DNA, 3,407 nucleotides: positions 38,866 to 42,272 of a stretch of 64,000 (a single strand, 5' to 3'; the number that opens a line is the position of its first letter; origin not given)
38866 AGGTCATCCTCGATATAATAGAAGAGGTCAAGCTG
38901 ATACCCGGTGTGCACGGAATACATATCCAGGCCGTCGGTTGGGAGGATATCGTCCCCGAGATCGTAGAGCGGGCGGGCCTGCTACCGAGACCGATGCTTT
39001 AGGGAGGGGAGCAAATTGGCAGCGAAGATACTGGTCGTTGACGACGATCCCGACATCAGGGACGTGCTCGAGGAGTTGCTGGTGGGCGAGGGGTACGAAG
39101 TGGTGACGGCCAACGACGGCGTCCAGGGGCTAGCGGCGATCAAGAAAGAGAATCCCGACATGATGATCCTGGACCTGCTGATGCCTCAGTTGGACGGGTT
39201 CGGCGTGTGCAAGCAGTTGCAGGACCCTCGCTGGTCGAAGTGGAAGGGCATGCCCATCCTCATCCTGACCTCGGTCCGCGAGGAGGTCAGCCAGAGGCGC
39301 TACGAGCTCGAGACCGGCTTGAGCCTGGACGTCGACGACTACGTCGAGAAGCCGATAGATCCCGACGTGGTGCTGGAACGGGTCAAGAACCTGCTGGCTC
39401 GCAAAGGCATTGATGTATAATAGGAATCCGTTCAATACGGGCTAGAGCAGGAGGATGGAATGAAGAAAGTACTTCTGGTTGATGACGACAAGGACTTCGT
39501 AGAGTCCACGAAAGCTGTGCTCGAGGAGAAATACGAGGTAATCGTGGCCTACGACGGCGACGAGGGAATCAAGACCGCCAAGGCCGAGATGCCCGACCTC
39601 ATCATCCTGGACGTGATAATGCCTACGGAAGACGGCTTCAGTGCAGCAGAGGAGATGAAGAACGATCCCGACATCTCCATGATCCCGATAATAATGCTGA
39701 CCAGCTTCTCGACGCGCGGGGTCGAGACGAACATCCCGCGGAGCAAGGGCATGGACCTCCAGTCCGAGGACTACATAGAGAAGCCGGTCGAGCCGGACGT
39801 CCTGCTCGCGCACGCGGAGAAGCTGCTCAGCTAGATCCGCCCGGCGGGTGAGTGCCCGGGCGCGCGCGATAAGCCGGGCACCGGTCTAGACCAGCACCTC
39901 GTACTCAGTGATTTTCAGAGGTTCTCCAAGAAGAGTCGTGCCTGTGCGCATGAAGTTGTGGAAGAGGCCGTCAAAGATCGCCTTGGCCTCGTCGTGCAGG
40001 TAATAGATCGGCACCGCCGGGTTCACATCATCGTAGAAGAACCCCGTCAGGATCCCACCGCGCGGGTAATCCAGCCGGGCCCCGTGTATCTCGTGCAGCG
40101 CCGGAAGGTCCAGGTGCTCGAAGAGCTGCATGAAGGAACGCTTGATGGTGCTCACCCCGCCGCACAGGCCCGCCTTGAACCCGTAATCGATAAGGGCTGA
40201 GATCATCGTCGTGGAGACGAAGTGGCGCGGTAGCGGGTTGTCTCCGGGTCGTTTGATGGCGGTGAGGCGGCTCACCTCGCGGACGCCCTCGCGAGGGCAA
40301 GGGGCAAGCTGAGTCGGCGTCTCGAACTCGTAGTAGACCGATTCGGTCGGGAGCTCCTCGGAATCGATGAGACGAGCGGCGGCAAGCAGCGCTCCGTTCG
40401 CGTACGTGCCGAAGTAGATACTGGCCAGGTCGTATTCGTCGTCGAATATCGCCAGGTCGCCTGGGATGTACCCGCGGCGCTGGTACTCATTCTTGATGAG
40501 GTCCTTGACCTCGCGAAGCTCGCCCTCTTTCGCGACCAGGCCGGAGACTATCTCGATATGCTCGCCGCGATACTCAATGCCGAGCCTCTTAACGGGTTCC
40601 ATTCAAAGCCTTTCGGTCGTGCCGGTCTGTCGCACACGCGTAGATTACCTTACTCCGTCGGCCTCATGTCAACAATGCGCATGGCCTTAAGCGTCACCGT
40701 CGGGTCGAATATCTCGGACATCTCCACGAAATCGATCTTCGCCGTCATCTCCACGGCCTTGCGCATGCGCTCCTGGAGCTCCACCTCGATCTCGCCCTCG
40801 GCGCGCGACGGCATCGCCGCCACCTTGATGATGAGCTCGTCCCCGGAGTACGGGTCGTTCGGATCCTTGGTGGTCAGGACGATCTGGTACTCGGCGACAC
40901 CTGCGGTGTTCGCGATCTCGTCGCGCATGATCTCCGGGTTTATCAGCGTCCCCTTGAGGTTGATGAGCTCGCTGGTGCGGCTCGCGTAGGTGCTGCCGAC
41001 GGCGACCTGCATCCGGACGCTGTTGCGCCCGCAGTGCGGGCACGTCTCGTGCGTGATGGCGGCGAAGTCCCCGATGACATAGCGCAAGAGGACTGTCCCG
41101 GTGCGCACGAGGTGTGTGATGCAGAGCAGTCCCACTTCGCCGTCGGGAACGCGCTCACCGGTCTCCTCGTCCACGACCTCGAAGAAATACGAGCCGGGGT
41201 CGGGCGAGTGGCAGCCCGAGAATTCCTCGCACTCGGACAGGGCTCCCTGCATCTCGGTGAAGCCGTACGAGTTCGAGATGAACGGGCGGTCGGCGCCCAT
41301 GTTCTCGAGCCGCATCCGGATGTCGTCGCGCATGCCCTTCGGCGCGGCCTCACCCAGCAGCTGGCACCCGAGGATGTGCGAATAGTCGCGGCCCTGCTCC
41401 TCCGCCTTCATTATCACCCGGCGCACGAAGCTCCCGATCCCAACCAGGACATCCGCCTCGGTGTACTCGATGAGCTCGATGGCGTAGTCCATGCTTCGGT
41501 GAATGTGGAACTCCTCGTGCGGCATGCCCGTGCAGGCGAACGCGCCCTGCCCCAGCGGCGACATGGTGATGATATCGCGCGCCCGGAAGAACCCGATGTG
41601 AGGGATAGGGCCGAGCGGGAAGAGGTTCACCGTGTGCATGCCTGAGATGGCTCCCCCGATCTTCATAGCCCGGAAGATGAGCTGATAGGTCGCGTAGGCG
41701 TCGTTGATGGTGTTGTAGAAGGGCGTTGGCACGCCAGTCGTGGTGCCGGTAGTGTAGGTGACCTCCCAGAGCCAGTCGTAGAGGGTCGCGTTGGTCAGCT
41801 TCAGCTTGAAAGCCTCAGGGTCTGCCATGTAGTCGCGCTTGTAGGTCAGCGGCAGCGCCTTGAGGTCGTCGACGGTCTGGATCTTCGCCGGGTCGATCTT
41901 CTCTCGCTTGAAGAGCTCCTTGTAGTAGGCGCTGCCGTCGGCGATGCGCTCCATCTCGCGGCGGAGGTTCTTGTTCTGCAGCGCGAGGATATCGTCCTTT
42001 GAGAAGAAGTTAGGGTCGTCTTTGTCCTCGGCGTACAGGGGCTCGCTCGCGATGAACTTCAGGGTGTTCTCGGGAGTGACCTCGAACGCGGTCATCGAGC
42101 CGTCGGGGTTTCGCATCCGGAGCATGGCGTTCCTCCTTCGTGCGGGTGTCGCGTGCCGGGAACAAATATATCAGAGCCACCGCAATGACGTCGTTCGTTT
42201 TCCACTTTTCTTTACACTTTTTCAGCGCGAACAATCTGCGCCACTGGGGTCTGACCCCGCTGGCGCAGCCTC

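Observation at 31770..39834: Formate dehydrogenase-MetV/MetF operon with signalling genes wired into it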

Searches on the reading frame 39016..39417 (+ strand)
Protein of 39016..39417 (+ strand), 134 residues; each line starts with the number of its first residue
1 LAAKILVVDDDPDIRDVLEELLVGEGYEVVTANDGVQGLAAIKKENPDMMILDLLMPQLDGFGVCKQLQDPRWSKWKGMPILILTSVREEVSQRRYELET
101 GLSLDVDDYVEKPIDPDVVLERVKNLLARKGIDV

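Call 5: search_protein_families(library=pfam, proteins=[window:39016-39417:+], max_evalue=0.01)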
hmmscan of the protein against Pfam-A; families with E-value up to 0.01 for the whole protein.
window:39016-39417:+ (134 aa): 1 family
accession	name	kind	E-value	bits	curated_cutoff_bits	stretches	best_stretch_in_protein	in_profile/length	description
PF00072.30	Response_reg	-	9.6e-25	87.4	30.2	1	5-123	1-110/111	Response regulator receiver domain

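Call 42: search_protein_families(library=ncbifam, proteins=[window:39016-39417:+], max_evalue=0.001)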
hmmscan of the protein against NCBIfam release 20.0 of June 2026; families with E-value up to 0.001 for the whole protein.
window:39016-39417:+ (134 aa): 91 families (the best 25 are shown)
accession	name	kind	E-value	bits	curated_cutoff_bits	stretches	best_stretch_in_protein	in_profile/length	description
NF045944.1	ResRegRpaBCyano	equivalog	1.6e-27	96.4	330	1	6-129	1-114/229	response regulator transcription factor RpaB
NF007135.0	PRK09581.1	equivalog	8.6e-26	90.7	474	1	1-128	1-121/457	PleD family two-component system response regulator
NF007005.1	PRK09468.1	equivalog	3.8e-25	88.7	331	1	3-132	4-124/237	osmolarity response regulator transcription factor OmpR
NF040534.1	resp_reg_YycF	equivalog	2.5e-24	85.8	340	1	4-130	2-118/231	response regulator YycF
NF041733.1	resp_reg_CseB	equivalog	8.4e-24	84.2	350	1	4-131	2-119/228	two-component system response regulator CseB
TIGR02154.1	PhoB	equivalog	1.1e-23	83.7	296.2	1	1-130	1-123/226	phosphate regulon transcriptional regulator PhoB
NF033117.2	vanR_ACDEGLN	exception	5e-23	81.9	350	1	5-129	1-115/226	VanR-ABDEGLN family response regulator transcription factor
NF040689.1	MtrAB_MtrA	equivalog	4.4e-22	78.5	300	1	5-129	1-115/219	MtrAB system response regulator MtrA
NF008296.0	PRK11083.1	equivalog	7.2e-22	77.9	273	1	3-130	4-121/228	two-component system response regulator CreB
NF000403.1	vanR-C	exception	9.5e-22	77.7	480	1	1-129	1-119/231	vancomycin resistance response regulator transcription factor VanR-C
NF045717.1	DVU0259_DivK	exception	3.9e-20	72.2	160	1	1-127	1-116/117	DVU0259 family response regulator domain-containing protein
NF053854.1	RespRegPhoBBctds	equivalog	2.2e-19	69.7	270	1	5-130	1-118/225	two-component system response regulator PhoB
NF007982.1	PRK10710.1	equivalog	3.2e-19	69.4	380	1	3-130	8-125/235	envelope stress response regulator BaeR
NF033120.0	vanR_FM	exception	4.4e-19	69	460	1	4-129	5-120/231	vancomycin resistance response regulator transcription factor, VanR-F/VanR-M family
TIGR02875.1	spore_0_A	equivalog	7.2e-19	68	200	1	4-129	4-124/262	sporulation transcription factor Spo0A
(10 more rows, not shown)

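Call 78: find_homologous_proteins(query=window:39016-39417:+, max_evalue=1e-20)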
Query window:39016-39417:+ (134 aa): 4176 proteins with E <= 1e-20 among 7235 candidates; the best 120 are listed.
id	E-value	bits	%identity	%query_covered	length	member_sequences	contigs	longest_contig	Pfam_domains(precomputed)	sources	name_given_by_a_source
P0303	1.6e-75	269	95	100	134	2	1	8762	PF00072.31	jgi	-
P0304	6.1e-75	267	93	100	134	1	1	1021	PF00072.31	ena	-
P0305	1.3e-74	266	92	100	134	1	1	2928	PF00072.31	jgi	jgi:DNA-binding response OmpR family regulator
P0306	5.1e-74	264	91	100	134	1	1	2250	PF00072.31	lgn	-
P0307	1.7e-73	263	93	100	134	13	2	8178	PF00072.31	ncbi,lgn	-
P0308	4.1e-73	261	91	100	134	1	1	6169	PF00072.31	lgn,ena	-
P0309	8.4e-73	260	90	100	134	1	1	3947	PF00072.31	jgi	jgi:DNA-binding response OmpR family regulator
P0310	1.9e-72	259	91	100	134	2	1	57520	PF00072.31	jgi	jgi:DNA-binding response OmpR family regulator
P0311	4.3e-71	255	90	100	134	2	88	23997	PF00072.31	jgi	jgi:DNA-binding response OmpR family regulator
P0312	1.0e-69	250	86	100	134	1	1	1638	PF00072.31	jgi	jgi:DNA-binding response OmpR family regulator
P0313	1.2e-69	250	88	100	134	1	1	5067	PF00072.31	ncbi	-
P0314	2.5e-69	249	87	100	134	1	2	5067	PF00072.31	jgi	jgi:DNA-binding response OmpR family regulator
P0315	2.7e-69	249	87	100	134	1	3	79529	PF00072.31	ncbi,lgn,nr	ncbi:MAG: response regulator [Actinobacteria bacterium]|nr:response regulator [Actinomycetota bacter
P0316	3.9e-69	249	87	100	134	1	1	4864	PF00072.31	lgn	-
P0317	1.2e-68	247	86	100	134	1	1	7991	PF00072.31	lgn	-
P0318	1.2e-68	247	85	100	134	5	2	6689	PF00072.31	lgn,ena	-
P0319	3.8e-68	245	87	100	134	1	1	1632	PF00072.31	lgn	-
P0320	6.0e-68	245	86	100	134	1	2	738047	PF00072.31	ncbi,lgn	-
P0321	6.0e-68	245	85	100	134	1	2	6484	PF00072.31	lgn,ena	-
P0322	8.5e-68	244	85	100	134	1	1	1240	PF00072.31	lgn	-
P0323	1.3e-67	244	84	100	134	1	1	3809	PF00072.31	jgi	jgi:DNA-binding response OmpR family regulator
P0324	1.4e-67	244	87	100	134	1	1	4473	PF00072.31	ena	-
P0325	1.6e-67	243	86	100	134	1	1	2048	PF00072.31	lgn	-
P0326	1.6e-67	243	84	100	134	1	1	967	PF00072.31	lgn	-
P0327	1.7e-67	243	84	100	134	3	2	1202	PF00072.31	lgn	-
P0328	1.7e-67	243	86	100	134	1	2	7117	PF00072.31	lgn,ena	-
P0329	1.7e-67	243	84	100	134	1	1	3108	PF00072.31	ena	-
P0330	2.3e-67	243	84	100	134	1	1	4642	PF00072.31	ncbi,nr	ncbi:MAG: response regulator [Actinobacteria bacterium]|nr:response regulator [Actinomycetota bacter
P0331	2.4e-67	243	84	100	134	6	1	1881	PF00072.31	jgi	jgi:DNA-binding response OmpR family regulator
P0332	4.0e-67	242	84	100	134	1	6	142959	PF00072.31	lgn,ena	-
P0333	4.1e-67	242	85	100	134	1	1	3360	PF00072.31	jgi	jgi:DNA-binding response OmpR family regulator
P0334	4.4e-67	242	84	100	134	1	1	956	PF00072.31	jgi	jgi:DNA-binding response OmpR family regulator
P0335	5.7e-67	242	84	100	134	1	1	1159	PF00072.31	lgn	-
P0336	6.1e-67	241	84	100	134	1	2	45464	PF00072.31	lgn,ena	-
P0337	6.7e-67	241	84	100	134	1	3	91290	PF00072.31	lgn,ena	-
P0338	7.5e-67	241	84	100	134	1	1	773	PF00072.31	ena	-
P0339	8.0e-67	241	84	100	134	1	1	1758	PF00072.31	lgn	-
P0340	8.4e-67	241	84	100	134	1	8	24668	PF00072.31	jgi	jgi:DNA-binding response OmpR family regulator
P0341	1.1e-66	241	84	100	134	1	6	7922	PF00072.31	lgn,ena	-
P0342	1.2e-66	241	84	100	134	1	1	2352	PF00072.31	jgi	jgi:DNA-binding response OmpR family regulator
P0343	1.4e-66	240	84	100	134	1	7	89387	PF00072.31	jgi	-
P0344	1.7e-66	240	86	100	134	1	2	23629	PF00072.31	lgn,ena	-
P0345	1.8e-66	240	84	100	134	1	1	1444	PF00072.31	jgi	jgi:DNA-binding response OmpR family regulator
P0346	1.9e-66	240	84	100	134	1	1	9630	PF00072.31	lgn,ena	-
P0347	2.2e-66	240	85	100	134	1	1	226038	PF00072.31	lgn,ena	-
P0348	2.4e-66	240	84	100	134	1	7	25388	PF00072.31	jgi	jgi:DNA-binding response OmpR family regulator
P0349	2.9e-66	239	84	100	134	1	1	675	PF00072.31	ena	-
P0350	3.2e-66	239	84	100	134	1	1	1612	PF00072.31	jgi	jgi:DNA-binding response OmpR family regulator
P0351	4.1e-66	239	85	100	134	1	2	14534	PF00072.31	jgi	-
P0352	4.1e-66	239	84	100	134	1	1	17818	PF00072.31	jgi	jgi:two-component system alkaline phosphatase synthesis response regulator PhoP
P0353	4.4e-66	239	84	100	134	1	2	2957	PF00072.31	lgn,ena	-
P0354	4.4e-66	239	84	100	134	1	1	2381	PF00072.31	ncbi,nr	ncbi:MAG: response regulator [Actinobacteria bacterium]|nr:response regulator [Actinomycetota bacter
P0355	7.5e-66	238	82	100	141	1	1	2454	PF00072.31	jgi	jgi:DNA-binding response OmpR family regulator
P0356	7.6e-66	238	84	100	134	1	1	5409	PF00072.31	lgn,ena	-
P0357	1.4e-65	237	83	100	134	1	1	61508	PF00072.31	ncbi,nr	ncbi:MAG: response regulator [Actinobacteria bacterium]|nr:response regulator [Actinomycetota bacter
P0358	1.4e-65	237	83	100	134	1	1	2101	PF00072.31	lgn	-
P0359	1.6e-65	237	83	100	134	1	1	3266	PF00072.31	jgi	-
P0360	1.8e-65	237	83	98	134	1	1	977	PF00072.31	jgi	jgi:DNA-binding response OmpR family regulator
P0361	3.6e-65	236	82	100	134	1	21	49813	PF00072.31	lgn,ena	-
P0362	6.0e-65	235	83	100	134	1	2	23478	PF00072.31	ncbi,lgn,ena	-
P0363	6.4e-65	235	83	98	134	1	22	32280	PF00072.31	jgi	jgi:DNA-binding response OmpR family regulator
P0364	1.1e-64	234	81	100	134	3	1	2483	PF00072.31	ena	-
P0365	9.2e-64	231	79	100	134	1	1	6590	PF00072.31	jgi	jgi:DNA-binding response OmpR family regulator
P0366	2.4e-63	230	81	100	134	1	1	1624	PF00072.31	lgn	-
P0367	3.8e-63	229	80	100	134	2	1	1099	PF00072.31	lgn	-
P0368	2.4e-61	223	77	99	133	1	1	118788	PF00072.31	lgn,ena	-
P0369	4.1e-61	223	77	99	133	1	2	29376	PF00072.31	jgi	jgi:CheY-like chemotaxis protein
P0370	7.4e-61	222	78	97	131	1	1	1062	PF00072.31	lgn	-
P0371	1.7e-60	221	77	98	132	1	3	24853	PF00072.31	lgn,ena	-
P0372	1.9e-60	220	77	98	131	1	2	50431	PF00072.31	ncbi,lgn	-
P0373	1.9e-60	220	77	98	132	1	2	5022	PF00072.31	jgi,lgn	jgi:DNA-binding response OmpR family regulator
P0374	3.3e-60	220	76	98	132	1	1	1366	PF00072.31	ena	-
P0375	4.7e-60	219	76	96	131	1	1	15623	PF00072.31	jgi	jgi:DNA-binding response OmpR family regulator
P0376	6.2e-60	219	78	97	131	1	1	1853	PF00072.31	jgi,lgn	jgi:DNA-binding response OmpR family regulator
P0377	9.0e-60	218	77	97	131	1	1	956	PF00072.31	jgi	jgi:DNA-binding response OmpR family regulator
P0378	1.0e-59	218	77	97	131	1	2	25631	PF00072.31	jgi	-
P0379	1.0e-59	218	77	97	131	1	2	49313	PF00072.31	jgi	jgi:DNA-binding response OmpR family regulator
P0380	1.1e-59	218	75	100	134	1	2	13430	PF00072.31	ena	-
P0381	1.1e-59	218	76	97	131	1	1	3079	PF00072.31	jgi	jgi:DNA-binding response OmpR family regulator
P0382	1.2e-59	218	77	97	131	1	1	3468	PF00072.31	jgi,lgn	jgi:DNA-binding response OmpR family regulator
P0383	1.4e-59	218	76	98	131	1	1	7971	PF00072.31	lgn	-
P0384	1.5e-59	218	77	97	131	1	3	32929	PF00072.31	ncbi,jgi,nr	ncbi:MAG: response regulator [Actinobacteria bacterium]|jgi:DNA-binding response OmpR family regulat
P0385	1.5e-59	218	75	100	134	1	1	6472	PF00072.31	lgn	-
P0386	2.8e-59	217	76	97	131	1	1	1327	PF00072.31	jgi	jgi:OmpR family response regulator RpaB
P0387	2.9e-59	217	76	98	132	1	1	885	PF00072.31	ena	-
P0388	4.6e-59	216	77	83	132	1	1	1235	PF00072.31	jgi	jgi:two-component system alkaline phosphatase synthesis response regulator PhoP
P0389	5.3e-59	216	72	97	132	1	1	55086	PF00072.31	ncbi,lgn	-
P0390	6.1e-59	216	76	97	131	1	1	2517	PF00072.31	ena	-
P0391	6.1e-59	216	76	97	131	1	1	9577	PF00072.31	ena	-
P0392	6.8e-59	215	76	97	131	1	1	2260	PF00072.31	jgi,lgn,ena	-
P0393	7.1e-59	215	76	97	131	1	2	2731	PF00072.31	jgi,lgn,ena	-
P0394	7.7e-59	215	76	97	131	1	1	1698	PF00072.31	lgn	-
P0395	8.1e-59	215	76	97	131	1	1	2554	PF00072.31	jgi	-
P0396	8.4e-59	215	76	97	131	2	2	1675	PF00072.31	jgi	jgi:DNA-binding response OmpR family regulator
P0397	9.2e-59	215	75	98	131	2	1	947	PF00072.31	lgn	-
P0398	1.1e-58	215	76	97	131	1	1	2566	PF00072.31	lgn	-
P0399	1.4e-58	214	76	97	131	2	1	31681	PF00072.31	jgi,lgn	jgi:DNA-binding response OmpR family regulator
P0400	1.8e-58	214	76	98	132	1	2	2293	PF00072.31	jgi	jgi:DNA-binding response OmpR family regulator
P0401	3.3e-58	213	74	98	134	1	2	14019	PF00072.31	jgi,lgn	jgi:DNA-binding response OmpR family regulator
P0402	4.1e-58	213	75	97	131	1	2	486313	PF00072.31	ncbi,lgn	-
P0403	4.6e-58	213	74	97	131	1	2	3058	PF00072.31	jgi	jgi:DNA-binding response OmpR family regulator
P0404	4.8e-58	213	73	97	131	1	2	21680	PF00072.31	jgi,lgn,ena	jgi:DNA-binding response OmpR family regulator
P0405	6.0e-58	212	75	97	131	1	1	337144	PF00072.31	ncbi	ncbi:MAG: response regulator [Actinomycetota bacterium]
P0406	7.6e-58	212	75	98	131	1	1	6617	PF00072.31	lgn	-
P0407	9.8e-58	212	75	97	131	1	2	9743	PF00072.31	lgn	-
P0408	1.7e-57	211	72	97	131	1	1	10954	PF00072.31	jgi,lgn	jgi:CheY-like chemotaxis protein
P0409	1.9e-57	211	72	97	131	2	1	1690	PF00072.31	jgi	jgi:DNA-binding response OmpR family regulator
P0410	1.9e-57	211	84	88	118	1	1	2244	PF00072.31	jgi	-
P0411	1.9e-57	211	73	98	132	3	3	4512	PF00072.31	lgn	-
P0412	2.1e-57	211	72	98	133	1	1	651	PF00072.31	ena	-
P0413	2.9e-57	210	73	98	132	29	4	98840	PF00072.31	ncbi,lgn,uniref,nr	ncbi:response regulator [Candidatus Solincola tengchongensis]|uniref:response regulator transcriptio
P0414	3.1e-57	210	74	97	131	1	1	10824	PF00072.31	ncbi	-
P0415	4.7e-57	209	73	97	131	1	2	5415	PF00072.31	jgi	jgi:DNA-binding response OmpR family regulator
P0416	5.2e-57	209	71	97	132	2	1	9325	PF00072.31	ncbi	-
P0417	5.3e-57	209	74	98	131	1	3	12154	PF00072.31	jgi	-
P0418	6.3e-57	209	73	97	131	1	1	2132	PF00072.31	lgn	-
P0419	7.2e-57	209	73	97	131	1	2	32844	PF00072.31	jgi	jgi:two-component system, OmpR family, response regulator RpaB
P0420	1.1e-56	208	72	97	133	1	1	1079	PF00072.31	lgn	-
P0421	1.1e-56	208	72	82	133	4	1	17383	PF00072.31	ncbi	-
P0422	2.1e-56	207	72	97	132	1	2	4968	PF00072.31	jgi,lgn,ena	-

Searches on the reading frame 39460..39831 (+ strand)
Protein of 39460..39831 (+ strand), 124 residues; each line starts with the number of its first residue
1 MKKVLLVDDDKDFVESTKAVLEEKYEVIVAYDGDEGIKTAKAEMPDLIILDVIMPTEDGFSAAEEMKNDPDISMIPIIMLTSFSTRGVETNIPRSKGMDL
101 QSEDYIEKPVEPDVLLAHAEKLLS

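Call 5: search_protein_families(library=pfam, proteins=[window:39460-39831:+], max_evalue=0.01)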
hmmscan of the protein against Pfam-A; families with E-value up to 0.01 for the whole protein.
window:39460-39831:+ (124 aa): 1 family
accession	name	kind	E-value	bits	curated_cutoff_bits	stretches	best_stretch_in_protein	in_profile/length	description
PF00072.30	Response_reg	-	3.2e-21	76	30.2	1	4-119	1-110/111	Response regulator receiver domain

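Call 42: search_protein_families(library=ncbifam, proteins=[window:39460-39831:+], max_evalue=0.001)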
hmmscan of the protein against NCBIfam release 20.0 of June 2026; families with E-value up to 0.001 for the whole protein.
window:39460-39831:+ (124 aa): 87 families (the best 25 are shown)
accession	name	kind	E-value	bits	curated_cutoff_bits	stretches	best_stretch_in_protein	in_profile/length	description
NF007135.0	PRK09581.1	equivalog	2.9e-22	79.1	474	1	3-118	4-115/457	PleD family two-component system response regulator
TIGR02154.1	PhoB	equivalog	3.7e-20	72.2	296.2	1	2-121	3-118/226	phosphate regulon transcriptional regulator PhoB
NF045944.1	ResRegRpaBCyano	equivalog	7.2e-19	68.1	330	1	5-121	1-110/229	response regulator transcription factor RpaB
NF040534.1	resp_reg_YycF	equivalog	1.5e-18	66.9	340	1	2-118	1-110/231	response regulator YycF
NF040689.1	MtrAB_MtrA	equivalog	2.2e-18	66.4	300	1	4-118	1-108/219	MtrAB system response regulator MtrA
NF008199.0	PRK10955.1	equivalog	3.6e-18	66.3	341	1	1-120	1-112/232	envelope stress response regulator transcription factor CpxR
NF007005.1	PRK09468.1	equivalog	3.6e-18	65.9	331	1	2-121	4-117/237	osmolarity response regulator transcription factor OmpR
NF041733.1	resp_reg_CseB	equivalog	2e-17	63.3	350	1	3-120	2-112/228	two-component system response regulator CseB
NF053854.1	RespRegPhoBBctds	equivalog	5.2e-17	61.9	270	1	4-111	1-103/225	two-component system response regulator PhoB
NF045717.1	DVU0259_DivK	exception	1e-16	61.1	160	1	2-118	3-111/117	DVU0259 family response regulator domain-containing protein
TIGR02875.1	spore_0_A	equivalog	1e-16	61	200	1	3-122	4-121/262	sporulation transcription factor Spo0A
NF033117.2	vanR_ACDEGLN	exception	8.4e-16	58.2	350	1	4-118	1-108/226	VanR-ABDEGLN family response regulator transcription factor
NF051850.1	RespRegRprY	equivalog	3.8e-15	55.9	370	1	3-122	6-119/234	response regulator transcription factor RprY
NF008318.0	PRK11107.1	equivalog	1.1e-14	53.5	890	1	3-115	669-777/920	two-component sensor histidine kinase BarA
NF041367.1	CheY_Halo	equivalog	3.4e-14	53.2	200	1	4-115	1-107/114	chemotaxis protein CheY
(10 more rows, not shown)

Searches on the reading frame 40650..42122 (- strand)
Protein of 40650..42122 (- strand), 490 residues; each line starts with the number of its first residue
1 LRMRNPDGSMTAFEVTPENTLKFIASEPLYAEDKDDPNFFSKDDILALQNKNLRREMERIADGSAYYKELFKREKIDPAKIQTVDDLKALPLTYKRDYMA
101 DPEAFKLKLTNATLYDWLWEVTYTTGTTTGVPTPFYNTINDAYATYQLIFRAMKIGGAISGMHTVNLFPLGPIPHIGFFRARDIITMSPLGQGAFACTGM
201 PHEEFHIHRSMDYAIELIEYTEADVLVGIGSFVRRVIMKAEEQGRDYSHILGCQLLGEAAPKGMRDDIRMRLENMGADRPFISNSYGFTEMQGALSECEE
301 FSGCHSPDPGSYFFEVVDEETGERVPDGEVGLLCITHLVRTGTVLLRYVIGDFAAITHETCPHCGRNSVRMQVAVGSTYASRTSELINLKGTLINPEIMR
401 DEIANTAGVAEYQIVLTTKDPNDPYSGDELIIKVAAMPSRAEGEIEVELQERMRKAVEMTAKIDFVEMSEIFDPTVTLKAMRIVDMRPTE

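Call 9: search_protein_families(library=pfam, proteins=[window:40650-42122:-], max_evalue=0.001)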
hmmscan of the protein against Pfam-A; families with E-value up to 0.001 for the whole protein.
window:40650-42122:- (490 aa): 2 families
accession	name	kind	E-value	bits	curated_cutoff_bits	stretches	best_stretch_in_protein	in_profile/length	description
PF00501.34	AMP-binding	-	2.4e-09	36.9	29.9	1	124-336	173-375/384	AMP-binding enzyme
PF14535.12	AMP-binding_C_2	-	0.00031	21.4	25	1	394-487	4-96/96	AMP-binding enzyme C-terminal domain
